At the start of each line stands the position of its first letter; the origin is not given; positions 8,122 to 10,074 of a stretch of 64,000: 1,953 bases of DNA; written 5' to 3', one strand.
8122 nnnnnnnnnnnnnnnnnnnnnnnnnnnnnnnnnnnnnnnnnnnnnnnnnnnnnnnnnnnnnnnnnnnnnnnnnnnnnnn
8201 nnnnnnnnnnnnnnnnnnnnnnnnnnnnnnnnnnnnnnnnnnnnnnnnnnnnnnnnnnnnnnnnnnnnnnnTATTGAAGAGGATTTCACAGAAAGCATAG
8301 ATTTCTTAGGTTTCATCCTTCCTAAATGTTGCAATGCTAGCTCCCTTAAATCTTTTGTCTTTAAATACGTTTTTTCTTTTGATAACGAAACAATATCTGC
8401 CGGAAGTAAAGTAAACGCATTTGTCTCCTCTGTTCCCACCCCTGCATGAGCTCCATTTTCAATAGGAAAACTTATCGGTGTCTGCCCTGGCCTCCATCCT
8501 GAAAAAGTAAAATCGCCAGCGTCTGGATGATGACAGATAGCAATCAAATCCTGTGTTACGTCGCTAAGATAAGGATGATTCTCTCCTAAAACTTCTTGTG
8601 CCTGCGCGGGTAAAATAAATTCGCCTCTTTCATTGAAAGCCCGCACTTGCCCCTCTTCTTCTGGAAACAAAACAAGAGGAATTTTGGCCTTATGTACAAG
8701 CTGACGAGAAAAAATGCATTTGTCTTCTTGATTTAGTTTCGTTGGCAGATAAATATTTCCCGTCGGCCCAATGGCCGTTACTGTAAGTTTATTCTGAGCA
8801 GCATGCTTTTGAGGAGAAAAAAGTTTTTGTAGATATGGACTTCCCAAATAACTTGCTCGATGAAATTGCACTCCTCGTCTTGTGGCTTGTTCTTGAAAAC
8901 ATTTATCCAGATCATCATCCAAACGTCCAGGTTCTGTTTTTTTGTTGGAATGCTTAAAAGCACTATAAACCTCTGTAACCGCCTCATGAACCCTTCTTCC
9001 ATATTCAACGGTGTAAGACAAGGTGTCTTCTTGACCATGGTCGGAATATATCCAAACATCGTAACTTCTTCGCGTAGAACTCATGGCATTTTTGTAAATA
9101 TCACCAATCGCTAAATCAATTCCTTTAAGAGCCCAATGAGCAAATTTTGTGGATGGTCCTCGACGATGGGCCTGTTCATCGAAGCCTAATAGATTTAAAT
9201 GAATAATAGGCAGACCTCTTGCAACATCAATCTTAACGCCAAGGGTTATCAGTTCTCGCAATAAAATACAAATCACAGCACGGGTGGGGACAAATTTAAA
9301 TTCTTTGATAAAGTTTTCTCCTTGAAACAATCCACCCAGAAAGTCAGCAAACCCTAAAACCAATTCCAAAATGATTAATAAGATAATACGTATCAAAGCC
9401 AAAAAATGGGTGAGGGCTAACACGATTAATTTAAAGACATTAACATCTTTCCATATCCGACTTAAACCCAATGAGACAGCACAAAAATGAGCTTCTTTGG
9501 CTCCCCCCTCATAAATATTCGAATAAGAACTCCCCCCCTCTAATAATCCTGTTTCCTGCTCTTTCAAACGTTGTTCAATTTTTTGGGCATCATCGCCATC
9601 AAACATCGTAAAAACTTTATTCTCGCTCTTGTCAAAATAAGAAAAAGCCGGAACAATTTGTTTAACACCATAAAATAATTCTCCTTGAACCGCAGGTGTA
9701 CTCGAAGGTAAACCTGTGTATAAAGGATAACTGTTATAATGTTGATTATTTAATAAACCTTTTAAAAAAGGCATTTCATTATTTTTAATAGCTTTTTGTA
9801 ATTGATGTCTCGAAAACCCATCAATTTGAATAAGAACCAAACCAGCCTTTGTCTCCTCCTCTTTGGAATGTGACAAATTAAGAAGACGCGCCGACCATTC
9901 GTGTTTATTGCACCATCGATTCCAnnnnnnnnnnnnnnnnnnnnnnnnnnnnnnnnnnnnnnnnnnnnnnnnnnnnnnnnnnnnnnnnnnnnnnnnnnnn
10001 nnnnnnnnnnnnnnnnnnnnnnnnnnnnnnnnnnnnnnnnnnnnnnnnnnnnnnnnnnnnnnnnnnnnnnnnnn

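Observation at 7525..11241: Giant single-polypeptide fusion of a glycosyltransferase with two different phosphoesterase domains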

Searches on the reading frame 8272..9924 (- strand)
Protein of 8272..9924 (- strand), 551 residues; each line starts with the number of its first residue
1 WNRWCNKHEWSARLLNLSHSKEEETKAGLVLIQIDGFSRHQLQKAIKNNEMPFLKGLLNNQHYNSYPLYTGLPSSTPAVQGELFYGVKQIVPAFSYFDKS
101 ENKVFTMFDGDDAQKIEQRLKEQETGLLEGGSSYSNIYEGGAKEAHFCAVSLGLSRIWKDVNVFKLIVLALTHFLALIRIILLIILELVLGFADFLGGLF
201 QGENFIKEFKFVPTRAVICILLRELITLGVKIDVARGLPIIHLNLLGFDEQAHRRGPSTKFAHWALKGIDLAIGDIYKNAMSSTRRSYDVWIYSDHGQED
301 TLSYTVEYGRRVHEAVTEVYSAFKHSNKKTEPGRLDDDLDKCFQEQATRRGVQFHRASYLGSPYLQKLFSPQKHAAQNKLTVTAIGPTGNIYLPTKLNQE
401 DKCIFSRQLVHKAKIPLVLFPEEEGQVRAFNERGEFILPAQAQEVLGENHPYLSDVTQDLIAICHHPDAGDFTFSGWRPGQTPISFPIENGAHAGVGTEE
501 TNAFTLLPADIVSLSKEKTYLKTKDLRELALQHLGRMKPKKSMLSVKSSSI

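Call 25: search_protein_representatives(protein=window:8272-9924:-)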
Query: 551 residues. Proteins with E-value up to 0.001 (for the whole library): 1526; up to 1e-10: 1056; up to 1e-30: 481. The best 150 are listed.
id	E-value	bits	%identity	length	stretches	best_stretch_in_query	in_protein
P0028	2.1e-189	646.9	57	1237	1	3-536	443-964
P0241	5.4e-182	622.5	54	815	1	7-536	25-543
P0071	1.8e-175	600.9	53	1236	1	2-539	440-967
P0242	1.1e-157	542.2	49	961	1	3-535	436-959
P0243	2.0e-154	531.5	49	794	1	5-548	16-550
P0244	1.5e-148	512.1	47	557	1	2-541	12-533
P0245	4.5e-147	507.2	47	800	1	3-538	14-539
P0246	2.1e-145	501.7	44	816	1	2-537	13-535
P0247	4.5e-144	497.3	46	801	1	3-536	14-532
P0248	2.3e-141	488.3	47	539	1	3-526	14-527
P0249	1.1e-140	486.1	47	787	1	3-538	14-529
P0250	5.5e-139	480.5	44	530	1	5-529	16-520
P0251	9.0e-139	479.8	44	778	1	6-534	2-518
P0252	1.6e-138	478.9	45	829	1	2-539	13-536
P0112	9.0e-138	476.5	46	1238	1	3-539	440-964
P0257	1.9e-136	472.1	43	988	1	4-539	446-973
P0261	5.5e-135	467.3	43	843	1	6-544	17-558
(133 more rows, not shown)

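Call 26: list_cluster_members(proteins=[P0241, P0243, P0244, P0245, P0246, P0248, P0252, P0261, P0242, P0257])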
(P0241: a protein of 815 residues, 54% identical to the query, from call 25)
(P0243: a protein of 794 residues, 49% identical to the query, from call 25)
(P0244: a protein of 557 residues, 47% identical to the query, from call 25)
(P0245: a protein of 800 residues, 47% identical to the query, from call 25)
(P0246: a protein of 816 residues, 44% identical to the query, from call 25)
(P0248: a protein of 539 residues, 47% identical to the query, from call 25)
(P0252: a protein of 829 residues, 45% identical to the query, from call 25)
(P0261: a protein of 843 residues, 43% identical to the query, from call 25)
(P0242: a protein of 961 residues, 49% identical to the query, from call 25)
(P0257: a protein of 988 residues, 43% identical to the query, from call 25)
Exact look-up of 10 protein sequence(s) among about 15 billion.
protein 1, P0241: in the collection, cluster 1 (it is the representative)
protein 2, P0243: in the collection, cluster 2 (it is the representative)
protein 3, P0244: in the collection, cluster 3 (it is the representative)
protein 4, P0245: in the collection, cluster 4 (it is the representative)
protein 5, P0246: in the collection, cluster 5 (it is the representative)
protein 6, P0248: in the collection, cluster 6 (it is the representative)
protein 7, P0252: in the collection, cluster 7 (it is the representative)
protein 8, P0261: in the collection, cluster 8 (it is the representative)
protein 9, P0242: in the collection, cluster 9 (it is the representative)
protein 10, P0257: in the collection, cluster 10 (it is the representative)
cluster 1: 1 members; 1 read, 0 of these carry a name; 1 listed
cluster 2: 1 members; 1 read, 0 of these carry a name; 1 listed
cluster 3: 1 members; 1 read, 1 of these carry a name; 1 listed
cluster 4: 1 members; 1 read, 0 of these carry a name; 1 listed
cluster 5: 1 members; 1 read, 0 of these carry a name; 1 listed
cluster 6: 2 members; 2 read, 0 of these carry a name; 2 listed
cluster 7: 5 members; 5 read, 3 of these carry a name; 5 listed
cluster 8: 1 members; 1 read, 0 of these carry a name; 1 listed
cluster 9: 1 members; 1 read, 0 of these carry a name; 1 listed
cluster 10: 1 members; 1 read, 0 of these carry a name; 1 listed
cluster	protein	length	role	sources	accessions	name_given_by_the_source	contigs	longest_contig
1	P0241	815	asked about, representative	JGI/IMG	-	-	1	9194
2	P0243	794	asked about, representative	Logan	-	-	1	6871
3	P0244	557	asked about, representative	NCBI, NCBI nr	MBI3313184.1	MAG: hypothetical protein HYZ83_02990 [Candidatus Omnitrophica bacterium] | hypothetical protein [Candidatus Omnitrophota bacterium]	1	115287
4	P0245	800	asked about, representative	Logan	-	-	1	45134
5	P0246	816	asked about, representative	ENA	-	-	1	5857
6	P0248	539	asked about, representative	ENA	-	-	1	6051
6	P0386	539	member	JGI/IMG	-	-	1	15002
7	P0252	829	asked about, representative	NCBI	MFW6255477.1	MAG: endonuclease/exonuclease/phosphatase family protein [Candidatus Sumerlaeota ...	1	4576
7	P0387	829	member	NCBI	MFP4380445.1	MAG: endonuclease/exonuclease/phosphatase family protein [Candidatus Sumerlaeia bacterium]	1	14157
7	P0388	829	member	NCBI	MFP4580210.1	MAG: endonuclease/exonuclease/phosphatase family protein [Candidatus Sumerlaeia bacterium]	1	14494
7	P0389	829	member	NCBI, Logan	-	-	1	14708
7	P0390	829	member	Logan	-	-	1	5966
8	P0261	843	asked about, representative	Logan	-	-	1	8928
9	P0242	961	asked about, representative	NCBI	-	-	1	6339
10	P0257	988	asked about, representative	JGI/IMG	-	-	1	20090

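Call 45: search_solved_structures(query=A3, max_evalue=1, show_alignments=2)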
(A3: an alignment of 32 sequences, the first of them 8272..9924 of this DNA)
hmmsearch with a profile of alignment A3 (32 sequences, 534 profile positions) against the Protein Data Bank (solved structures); distinct sequences matched with E-value up to 1: 14.
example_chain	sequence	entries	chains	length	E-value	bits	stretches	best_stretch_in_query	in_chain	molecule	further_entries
7mw8_D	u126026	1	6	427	4.2e-05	25.3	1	246-307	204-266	Phosphodiesterase-nucleotide pyrophosphatase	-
2gsn_A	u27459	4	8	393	5.4e-05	24.9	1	246-307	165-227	phosphodiesterase-nucleotide pyrophosphatase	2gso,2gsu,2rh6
7n1s_A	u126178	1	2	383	0.006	18.2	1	247-307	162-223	Phosphodiesterase-nucleotide pyrophosphatase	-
9koq_A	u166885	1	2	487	0.053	15.1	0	25-84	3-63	Sulfatase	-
6z4r_A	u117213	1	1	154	0.22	13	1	356-414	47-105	Myoglobin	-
6m8f_A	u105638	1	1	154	0.32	12.5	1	356-414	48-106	Myoglobin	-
6z4t_A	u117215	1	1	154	0.34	12.4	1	356-414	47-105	Myoglobin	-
8qba_A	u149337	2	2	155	0.35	12.4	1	356-414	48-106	Myoglobin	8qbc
7slh_A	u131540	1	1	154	0.36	12.3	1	356-414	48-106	Myoglobin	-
7spe_A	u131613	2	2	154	0.37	12.3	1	356-414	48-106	Myoglobin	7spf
6f17_A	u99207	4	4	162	0.38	12.3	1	356-414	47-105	Myoglobin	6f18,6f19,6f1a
6g5a_A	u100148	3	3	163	0.38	12.2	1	356-414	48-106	Myoglobin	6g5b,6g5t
5ege_A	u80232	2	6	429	0.56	11.7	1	252-304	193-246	Ectonucleotide pyrophosphatase/phosphodiesterase family member 6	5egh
7spg_A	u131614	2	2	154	0.71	11.4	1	356-411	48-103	Myoglobin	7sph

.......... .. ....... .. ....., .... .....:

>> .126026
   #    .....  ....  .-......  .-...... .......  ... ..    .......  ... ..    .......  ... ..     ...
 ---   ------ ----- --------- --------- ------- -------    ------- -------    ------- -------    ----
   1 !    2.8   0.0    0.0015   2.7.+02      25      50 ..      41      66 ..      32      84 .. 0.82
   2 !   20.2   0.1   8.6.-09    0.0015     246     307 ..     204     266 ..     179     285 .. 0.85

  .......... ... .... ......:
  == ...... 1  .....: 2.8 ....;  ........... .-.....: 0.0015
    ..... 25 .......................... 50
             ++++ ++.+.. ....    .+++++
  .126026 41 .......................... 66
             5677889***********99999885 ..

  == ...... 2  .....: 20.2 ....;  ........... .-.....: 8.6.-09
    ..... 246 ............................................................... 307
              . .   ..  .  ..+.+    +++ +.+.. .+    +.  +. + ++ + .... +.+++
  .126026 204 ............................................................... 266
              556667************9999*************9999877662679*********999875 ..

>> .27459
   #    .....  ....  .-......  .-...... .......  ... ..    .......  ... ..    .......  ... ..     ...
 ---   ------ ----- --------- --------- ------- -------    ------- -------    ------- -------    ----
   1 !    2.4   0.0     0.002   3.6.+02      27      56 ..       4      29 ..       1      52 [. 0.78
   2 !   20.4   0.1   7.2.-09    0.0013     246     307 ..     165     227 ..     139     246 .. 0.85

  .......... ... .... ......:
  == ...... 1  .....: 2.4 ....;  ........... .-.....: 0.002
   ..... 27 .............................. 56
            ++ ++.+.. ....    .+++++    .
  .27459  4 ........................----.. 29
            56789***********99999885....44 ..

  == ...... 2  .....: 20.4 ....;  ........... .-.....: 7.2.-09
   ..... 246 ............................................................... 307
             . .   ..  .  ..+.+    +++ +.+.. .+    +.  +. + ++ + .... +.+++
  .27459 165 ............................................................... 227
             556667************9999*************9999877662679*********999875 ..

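Call 54: search_protein_families(library=ncbifam, proteins=[window:8272-9924:-], max_evalue=0.01)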
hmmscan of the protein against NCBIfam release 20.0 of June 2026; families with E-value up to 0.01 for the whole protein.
window:8272-9924:- (551 aa): 0 families
